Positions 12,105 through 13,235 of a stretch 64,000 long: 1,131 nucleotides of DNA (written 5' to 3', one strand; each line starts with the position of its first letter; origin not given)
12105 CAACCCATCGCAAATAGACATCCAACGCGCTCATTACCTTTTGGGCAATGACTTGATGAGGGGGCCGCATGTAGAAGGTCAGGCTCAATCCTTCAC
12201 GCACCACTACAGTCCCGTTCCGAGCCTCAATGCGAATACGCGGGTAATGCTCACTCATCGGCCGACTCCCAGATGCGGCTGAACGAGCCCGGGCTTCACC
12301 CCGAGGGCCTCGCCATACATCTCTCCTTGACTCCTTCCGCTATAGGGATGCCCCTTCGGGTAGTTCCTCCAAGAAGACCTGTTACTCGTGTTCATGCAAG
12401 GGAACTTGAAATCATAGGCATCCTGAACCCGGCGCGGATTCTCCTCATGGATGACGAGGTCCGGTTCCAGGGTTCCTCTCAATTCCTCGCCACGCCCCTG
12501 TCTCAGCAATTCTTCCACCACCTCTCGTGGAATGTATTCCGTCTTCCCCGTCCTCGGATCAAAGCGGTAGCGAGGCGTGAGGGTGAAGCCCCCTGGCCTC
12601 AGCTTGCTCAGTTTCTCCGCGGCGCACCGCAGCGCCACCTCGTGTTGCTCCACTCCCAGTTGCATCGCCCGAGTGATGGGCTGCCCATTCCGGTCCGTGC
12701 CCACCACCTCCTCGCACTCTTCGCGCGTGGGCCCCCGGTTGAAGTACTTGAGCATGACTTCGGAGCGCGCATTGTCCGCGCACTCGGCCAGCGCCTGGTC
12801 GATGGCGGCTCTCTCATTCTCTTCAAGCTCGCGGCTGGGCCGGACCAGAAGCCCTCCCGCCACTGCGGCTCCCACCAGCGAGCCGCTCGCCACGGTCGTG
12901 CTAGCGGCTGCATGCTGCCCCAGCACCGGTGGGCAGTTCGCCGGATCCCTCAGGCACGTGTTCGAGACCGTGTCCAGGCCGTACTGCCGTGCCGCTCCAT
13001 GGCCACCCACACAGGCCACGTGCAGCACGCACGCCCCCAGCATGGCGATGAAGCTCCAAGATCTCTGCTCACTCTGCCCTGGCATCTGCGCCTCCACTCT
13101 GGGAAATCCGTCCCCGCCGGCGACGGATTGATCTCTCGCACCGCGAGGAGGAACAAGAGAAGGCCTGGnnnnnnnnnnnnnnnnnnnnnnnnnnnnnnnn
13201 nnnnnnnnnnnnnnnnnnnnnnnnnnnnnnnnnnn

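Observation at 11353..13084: Low-GC secreted-protein/immunity-like gene pair that overlaps the 3' end of hutH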

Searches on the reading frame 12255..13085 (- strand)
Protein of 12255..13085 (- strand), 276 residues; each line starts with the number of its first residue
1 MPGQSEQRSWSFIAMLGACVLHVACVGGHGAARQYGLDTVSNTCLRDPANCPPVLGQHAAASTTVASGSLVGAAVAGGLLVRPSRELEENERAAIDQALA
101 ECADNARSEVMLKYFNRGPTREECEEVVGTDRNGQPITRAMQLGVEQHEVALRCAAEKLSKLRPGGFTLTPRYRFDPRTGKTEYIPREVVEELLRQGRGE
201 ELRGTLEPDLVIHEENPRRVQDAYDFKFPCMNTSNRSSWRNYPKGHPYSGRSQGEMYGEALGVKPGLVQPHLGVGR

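Call 8: search_protein_families(library=ncbifam, proteins=[window:12255-13085:-], max_evalue=0.1)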
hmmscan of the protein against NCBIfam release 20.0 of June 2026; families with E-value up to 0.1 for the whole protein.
window:12255-13085:- (276 aa): 0 families

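Call 9: search_solved_structures(query=window:12255-13085:-, max_evalue=10, show_alignments=2)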
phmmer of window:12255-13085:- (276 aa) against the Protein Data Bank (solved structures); distinct sequences matched with E-value up to 10: 1.
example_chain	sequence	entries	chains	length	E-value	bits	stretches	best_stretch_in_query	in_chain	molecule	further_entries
9bh5_Ad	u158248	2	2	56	1.4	12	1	24-49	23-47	Small ribosomal subunit protein uS14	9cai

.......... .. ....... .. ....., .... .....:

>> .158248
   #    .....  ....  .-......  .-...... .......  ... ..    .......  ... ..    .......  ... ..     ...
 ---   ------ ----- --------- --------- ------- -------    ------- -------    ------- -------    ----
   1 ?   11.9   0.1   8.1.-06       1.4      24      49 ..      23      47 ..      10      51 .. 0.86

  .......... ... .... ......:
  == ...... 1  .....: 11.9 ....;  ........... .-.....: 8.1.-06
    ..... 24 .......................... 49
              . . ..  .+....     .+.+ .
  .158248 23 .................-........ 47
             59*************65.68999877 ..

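Call 10: find_homologous_proteins(query=window:12255-13085:-, max_evalue=0.001)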
Query window:12255-13085:- (276 aa): 242 proteins with E <= 0.001 among 2813 candidates; the best 120 are listed.
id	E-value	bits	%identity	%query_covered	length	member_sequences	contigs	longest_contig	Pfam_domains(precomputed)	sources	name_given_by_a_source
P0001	1.1e-174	598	100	95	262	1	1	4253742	-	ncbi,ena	-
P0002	2.3e-142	492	84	95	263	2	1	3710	-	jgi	jgi:hypothetical protein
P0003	2.8e-129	449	72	100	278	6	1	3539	-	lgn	-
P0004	1.9e-127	443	72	100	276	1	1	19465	-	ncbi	-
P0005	1.4e-125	437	71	100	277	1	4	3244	-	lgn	-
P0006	1.8e-123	430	70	100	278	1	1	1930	-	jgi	jgi:hypothetical protein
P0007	3.4e-123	429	69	100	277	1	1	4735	-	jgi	jgi:hypothetical protein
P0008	4.3e-122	425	70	100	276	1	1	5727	-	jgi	jgi:hypothetical protein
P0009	3.0e-119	416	69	100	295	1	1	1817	-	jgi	-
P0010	6.2e-119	415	70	100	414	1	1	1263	-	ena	-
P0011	8.3e-115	401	73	87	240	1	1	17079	-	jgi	jgi:hypothetical protein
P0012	4.3e-110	386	83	75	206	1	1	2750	-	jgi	jgi:hypothetical protein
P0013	6.1e-109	382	62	100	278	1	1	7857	-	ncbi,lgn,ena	-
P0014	8.3e-101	356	76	75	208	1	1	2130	-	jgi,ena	jgi:hypothetical protein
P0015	3.9e-97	344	58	97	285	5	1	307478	-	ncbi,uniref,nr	ncbi:hypothetical protein [Hyalangium minutum]|uniref:hypothetical protein n=1 Tax=Hyalangium minutu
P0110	5.0e-59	219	53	70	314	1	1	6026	-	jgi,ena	-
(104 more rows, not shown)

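Call 13: find_encoding_contigs(protein=P0001, flank=10000, max_places=3)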
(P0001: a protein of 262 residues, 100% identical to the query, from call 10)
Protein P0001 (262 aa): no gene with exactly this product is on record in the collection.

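Call 21: find_encoding_contigs(protein=P0004, flank=8000, max_places=3)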
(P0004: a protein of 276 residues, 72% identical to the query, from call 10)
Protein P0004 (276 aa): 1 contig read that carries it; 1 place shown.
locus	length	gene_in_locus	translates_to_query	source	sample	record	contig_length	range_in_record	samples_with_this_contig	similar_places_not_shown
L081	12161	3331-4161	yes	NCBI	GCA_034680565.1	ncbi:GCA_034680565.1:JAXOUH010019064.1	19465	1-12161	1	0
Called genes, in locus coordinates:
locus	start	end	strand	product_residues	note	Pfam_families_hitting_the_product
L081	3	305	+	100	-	?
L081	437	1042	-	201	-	-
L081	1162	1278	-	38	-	-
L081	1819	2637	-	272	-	PF00756:Esterase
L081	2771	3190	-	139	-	PF08818:DUF1801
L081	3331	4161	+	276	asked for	-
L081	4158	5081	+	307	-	PF11876:TsiV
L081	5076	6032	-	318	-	PF01259:SAICAR_synt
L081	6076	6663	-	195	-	-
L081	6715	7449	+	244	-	PF00588:SpoU_methylase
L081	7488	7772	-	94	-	-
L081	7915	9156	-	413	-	PF00089:Trypsin, PF13365:Trypsin_2, PF00595:PDZ (weak), PF13180:PDZ_2, PF17820:PDZ_6 (weak)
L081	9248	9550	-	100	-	-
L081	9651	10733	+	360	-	-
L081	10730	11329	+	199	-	PF08534:Redoxin, PF00578:AhpC-TSA, PF00085:Thioredoxin, PF13098:Thioredoxin_2, PF13905:Thioredoxin_8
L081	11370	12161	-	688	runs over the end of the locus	PF02412:TSP_3 (faint), PF00691:OmpA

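Call 22: find_encoding_contigs(protein=P0002, flank=8000, max_places=3)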
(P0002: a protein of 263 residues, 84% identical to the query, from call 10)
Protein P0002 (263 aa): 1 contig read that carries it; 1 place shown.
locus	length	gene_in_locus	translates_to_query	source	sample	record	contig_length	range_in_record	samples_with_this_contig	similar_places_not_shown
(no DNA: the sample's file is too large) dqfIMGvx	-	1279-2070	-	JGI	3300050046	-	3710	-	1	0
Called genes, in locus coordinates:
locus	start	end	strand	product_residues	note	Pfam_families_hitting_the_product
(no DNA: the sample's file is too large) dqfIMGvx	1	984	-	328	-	?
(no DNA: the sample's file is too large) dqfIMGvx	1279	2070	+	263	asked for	-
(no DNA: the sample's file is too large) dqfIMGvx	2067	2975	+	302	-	PF11876:TsiV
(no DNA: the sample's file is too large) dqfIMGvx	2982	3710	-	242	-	?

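Call 23: find_encoding_contigs(protein=P0015, flank=8000, max_places=3)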
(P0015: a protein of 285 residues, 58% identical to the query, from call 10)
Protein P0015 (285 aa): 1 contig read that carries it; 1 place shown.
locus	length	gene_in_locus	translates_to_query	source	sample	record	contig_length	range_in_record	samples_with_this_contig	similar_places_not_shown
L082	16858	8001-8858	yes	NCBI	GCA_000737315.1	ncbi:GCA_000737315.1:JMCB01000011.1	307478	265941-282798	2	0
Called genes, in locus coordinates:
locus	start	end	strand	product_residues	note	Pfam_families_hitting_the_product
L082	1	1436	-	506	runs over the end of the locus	-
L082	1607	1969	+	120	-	PF12680:SnoaL_2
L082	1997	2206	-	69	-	-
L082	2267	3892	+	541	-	PF01510:Amidase_2, PF25275:Golvesin_C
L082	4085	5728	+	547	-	PF21131:eEFSec_4th (faint), PF17164:DUF5122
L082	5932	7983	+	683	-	PF00072:Response_reg, PF00989:PAS, PF08448:PAS_4, PF13426:PAS_9, PF08447:PAS_3, PF01590:GAF, PF13185:GAF_2, PF00512:HisKA, +3 more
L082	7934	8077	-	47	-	-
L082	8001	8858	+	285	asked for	-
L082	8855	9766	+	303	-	PF11876:TsiV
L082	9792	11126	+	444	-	PF01979:Amidohydro_1, PF07969:Amidohydro_3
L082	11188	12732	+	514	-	PF21167:DUF6851, PF01569:PAP2 (weak), PF22778:VCPO_2nd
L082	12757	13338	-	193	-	PF05685:Uma2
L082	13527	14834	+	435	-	PF27117:FliB_C (weak)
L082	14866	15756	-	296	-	PF00561:Abhydrolase_1 (faint), PF01674:Lipase_2, PF02089:Palm_thioest (faint), PF07819:PGAP1 (faint)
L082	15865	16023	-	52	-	-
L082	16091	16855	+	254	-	-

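Call 25: search_solved_structures(query=A1, max_evalue=10, show_alignments=2)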
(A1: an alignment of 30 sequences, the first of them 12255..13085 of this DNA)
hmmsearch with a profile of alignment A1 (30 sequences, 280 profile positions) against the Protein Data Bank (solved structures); distinct sequences matched with E-value up to 10: 2.
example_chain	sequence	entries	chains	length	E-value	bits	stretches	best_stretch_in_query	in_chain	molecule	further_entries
4g91_B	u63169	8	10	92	0.044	16.3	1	89-158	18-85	Transcription factor HapC (Eurofung) | CCAAT-binding factor complex subunit HapC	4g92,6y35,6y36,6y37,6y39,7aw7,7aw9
2bcw_C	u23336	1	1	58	0.31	13.6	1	97-133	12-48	Elongation factor G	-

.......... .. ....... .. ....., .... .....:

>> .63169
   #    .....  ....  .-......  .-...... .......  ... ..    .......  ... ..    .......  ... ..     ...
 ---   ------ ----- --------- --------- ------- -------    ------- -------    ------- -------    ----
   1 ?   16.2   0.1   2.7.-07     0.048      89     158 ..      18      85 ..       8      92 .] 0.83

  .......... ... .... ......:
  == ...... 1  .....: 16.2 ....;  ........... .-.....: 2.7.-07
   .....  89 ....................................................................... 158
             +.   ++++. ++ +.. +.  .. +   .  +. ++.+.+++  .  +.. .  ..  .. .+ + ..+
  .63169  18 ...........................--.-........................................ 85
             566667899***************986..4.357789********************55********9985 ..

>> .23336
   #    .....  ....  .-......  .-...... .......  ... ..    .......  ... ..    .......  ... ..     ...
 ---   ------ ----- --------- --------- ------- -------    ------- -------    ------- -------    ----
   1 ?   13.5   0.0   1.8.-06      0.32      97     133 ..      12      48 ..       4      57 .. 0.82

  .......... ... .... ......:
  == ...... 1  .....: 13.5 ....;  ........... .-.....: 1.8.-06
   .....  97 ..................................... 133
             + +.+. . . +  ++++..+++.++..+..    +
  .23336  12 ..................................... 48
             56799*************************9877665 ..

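Call 35: predict_structure(alignment_id=A1)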
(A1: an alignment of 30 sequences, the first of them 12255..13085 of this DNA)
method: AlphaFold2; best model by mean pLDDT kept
length: 276 residues; sequences in the alignment: 30
mean_pLDDT: 80.2   pTM: 0.70
mean pLDDT of the five models: 80.2, 79.9, 79.1, 78.3, 76.6
residues with pLDDT >= 90: 182; 70-90: 15; 50-70: 19; < 50: 60
segments of 3 or more residues with pLDDT < 50: 1-4, 22-48, 50-78
pLDDT, mean of each block of 10 residues (from residue 1): 51 59 43 36 44 36 32 45 87 98 98 95 98 93 97 99 97 94 95 94 95 96 97 94 92 96 97 97
secondary structure, 60 per line:
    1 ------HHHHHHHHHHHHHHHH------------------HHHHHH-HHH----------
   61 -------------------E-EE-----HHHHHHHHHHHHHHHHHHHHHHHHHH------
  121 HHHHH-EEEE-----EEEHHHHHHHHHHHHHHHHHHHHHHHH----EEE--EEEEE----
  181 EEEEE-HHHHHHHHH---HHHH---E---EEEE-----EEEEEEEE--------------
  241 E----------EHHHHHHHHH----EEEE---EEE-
elements in order: H7-22 H41-46 H89-114 H121-125 E127-130 E136-138 H139-162 E167-169 E172-176 E181-185 H187-195 H199-202 E210-213 E219-226 H253-261 E266-269 E273-275

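Call 39: fold_search(model_id=the predicted structure, library=pdb)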
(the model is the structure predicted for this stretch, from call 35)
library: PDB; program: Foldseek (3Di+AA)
matches with E <= 10: 95; with E <= 0.001: 0
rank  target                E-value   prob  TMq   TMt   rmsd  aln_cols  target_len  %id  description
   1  8a4c_A                4.0e-01  0.25  0.25  0.31  10.1       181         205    9  Structure of human Rep15:Rab3B complex. (released 2022-08-10)
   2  8a4c_C                6.0e-01  0.15  0.23  0.29   7.6       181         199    9  Structure of human Rep15:Rab3B complex. (released 2022-08-10)
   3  8a4b_C                7.2e-01  0.14  0.24  0.30   8.8       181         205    9  Structure of human Rep15:Rab3B_Q81L complex. (released 2022-08-10)
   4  7pny_b                1.4e+00  0.05  0.11  0.10  14.1       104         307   14  Assembly intermediate of human mitochondrial ribosome small subunit without mS37 in complex with RBFA and METTL15 conf (released 2022-06-15)
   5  2m09_MODEL_1_A        1.6e+00  0.09  0.15  0.28  14.6       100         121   10  Structure, phosphorylation and U2AF65 binding of the Nterminal Domain of splicing factor 1 during 3 splice sit (released 2013-01-30)
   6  4xr7_C                1.6e+00  0.05  0.12  0.08  15.1       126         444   15  Structure of the Saccharomyces cerevisiae PAN2-PAN3 core complex (released 2015-01-28)
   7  8itn_B                1.9e+00  0.01  0.08  0.07  19.6       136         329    7  Crystal structure of USP47apo catalytic domain (released 2024-03-27)
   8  4tma_B                1.9e+00  0.01  0.08  0.07  19.0       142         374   14  Crystal structure of gyrase bound to its inhibitor YacG (released 2014-07-23)
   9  4fxw_D                2.1e+00  0.09  0.16  0.34  16.6       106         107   17  Structure of phosphorylated SF1 complex with U2AF65-UHM domain (released 2013-01-16)
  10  3vex                  2.1e+00  0.02  0.11  0.06  17.1       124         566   14  Crystal structure of the O-carbamoyltransferase TobZ H14N variant in complex with carbamoyl adenylate intermediate (released 2012-01-25)
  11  8xqw_P                2.2e+00  0.08  0.18  0.09  14.2       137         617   18  Cryo-EM structure of the Ycf2-FtsHi motor complex from Chlamydomonas reinhardtii in AMPPNP bound state (released 2024-09-11)
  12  7bmh_B                2.4e+00  0.03  0.11  0.12  13.4       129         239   10  Crystal structure of a light-driven proton pump LR (Mac) from Leptosphaeria maculans (released 2021-07-07)
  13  6q1h_A                2.5e+00  0.08  0.19  0.22   6.5       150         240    8  Structure of P. aeruginosa ATCC27853 NucC, cAAA-bound form (released 2019-12-25)
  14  7qdt                  2.7e+00  0.02  0.11  0.12  15.2       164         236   13  Crystal structure of a mutant (P393GX) Thyroid Receptor Alpha ligand binding domain designed to model dominant negative  (released 2022-01-26)
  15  7kpo                  2.8e+00  0.04  0.12  0.28  15.3       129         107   14  High Resolution Crystal Structure of the DNA-binding Domain from the Sensor Histidine Kinase ChiS from Vibrio cholerae (released 2020-11-25)
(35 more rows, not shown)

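Call 48: find_related_loci(query=A1, collection=metagenome_contigs, flank=6000)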
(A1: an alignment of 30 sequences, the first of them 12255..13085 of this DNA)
Query A1 (276 aa) in metagenome_contigs; peptide patterns used: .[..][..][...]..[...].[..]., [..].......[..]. (x = any residue, [..] = any of these).
116 stretches matched a pattern; 45 encode a relative of the query (tblastn E <= 1e-3); 44 distinct loci.
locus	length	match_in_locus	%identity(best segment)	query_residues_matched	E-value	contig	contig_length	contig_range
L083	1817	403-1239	69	1-276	4e-134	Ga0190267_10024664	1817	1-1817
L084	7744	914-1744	57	10-276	2e-102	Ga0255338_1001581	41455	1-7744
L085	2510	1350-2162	59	16-276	3e-97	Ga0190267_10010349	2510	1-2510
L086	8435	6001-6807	46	16-274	9e-73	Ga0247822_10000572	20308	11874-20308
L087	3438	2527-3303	48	15-274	7e-68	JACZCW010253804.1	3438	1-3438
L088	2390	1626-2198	55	87-276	2e-66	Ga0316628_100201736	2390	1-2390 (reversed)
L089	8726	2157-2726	56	87-276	3e-64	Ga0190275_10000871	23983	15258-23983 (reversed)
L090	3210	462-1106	51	60-274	6e-63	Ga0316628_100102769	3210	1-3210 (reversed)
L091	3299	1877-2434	52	86-270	2e-61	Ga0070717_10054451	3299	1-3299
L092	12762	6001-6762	45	17-276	7e-61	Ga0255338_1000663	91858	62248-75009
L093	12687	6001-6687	45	34-270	3e-60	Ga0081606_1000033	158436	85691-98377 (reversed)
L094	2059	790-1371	52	84-276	1e-61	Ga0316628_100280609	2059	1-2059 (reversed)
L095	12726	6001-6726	43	32-276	6e-60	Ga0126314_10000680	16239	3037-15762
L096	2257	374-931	52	92-276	1e-59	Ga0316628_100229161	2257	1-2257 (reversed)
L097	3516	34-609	50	86-276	1e-58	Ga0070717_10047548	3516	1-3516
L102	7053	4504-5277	42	15-274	1e-55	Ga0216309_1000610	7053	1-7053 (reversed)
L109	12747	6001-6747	40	17-276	1e-51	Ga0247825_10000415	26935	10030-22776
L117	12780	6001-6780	36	19-276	8e-40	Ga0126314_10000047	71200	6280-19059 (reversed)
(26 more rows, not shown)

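Call 55: search_protein_representatives(alignment_id=A1)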
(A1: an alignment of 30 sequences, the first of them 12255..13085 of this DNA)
Query: 30 sequences, 280 profile positions. Proteins with E-value up to 0.001 (for the whole library): 261; up to 1e-10: 187; up to 1e-30: 90. The best 150 are listed.
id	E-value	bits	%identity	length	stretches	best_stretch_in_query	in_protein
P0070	4.4e-120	416.6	-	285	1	4-279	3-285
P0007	6.5e-117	406.2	-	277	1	1-279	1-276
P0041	5.2e-116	403.3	-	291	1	8-279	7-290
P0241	1.8e-104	365.4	-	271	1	11-279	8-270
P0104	2.1e-101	355.3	-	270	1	8-279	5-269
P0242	1.6e-96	339.3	-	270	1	11-279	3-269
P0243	4.0e-96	338.0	-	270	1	15-279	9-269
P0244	1.7e-92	326.2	-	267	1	13-279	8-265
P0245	8.2e-92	323.9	-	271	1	12-279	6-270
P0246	1.6e-89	316.4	-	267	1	8-278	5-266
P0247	1.8e-89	316.2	-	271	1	9-278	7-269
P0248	1.3e-87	310.1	-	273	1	10-279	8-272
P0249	3.9e-85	302.0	-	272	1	14-279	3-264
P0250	9.1e-85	300.8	-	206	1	78-279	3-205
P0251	4.3e-83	295.3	-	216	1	81-279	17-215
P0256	4.6e-79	282.0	-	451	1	87-275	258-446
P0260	3.3e-78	279.2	-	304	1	60-279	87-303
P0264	3.2e-75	269.4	-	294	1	79-279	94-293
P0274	5.6e-68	245.7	-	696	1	56-279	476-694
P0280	3.3e-63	230.0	-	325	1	14-279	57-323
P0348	2.6e-25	105.7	-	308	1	191-279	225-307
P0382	2.5e-18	82.8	-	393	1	102-274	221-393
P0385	1.9e-17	79.9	-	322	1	97-274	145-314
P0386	2.9e-17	79.3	-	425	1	102-274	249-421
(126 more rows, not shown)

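Call 56: search_protein_families(library=pfam, proteins=[P0256, P0274, P0382, P0386, P0385, P0348, P0280, P0260, P0264, P0110], max_evalue=0.01)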
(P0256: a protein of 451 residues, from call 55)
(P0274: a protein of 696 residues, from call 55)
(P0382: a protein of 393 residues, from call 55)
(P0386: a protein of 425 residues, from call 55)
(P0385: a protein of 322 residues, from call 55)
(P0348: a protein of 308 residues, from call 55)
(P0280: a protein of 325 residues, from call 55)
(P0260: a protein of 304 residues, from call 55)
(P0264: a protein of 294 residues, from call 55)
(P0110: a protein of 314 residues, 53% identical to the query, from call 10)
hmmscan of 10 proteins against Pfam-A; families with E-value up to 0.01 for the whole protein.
P0256 (451 aa): 1 family
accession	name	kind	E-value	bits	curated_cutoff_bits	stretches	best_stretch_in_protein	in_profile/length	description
PF09533.15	DUF2380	-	2.5e-19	69.9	26.3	1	58-233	14-180/187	Predicted lipoprotein of unknown function (DUF2380)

P0274 (696 aa): 0 families

P0382 (393 aa): 1 family
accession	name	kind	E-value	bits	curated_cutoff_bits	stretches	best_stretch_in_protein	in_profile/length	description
PF12037.13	ATAD3_N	-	0.0095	15.7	25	0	19-139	37-158/265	ATPase family AAA domain-containing protein 3, N-terminal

P0386 (425 aa): 1 family
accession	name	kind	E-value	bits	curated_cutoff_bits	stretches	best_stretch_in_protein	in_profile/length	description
PF14398.11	ATPgrasp_YheCD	-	0.0036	17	26.8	0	35-68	36-69/255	YheC/D like ATP-grasp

P0385 (322 aa): 0 families

P0348 (308 aa): 0 families

P0280 (325 aa): 0 families

P0260 (304 aa): 0 families

P0264 (294 aa): 0 families

P0110 (314 aa): 0 families
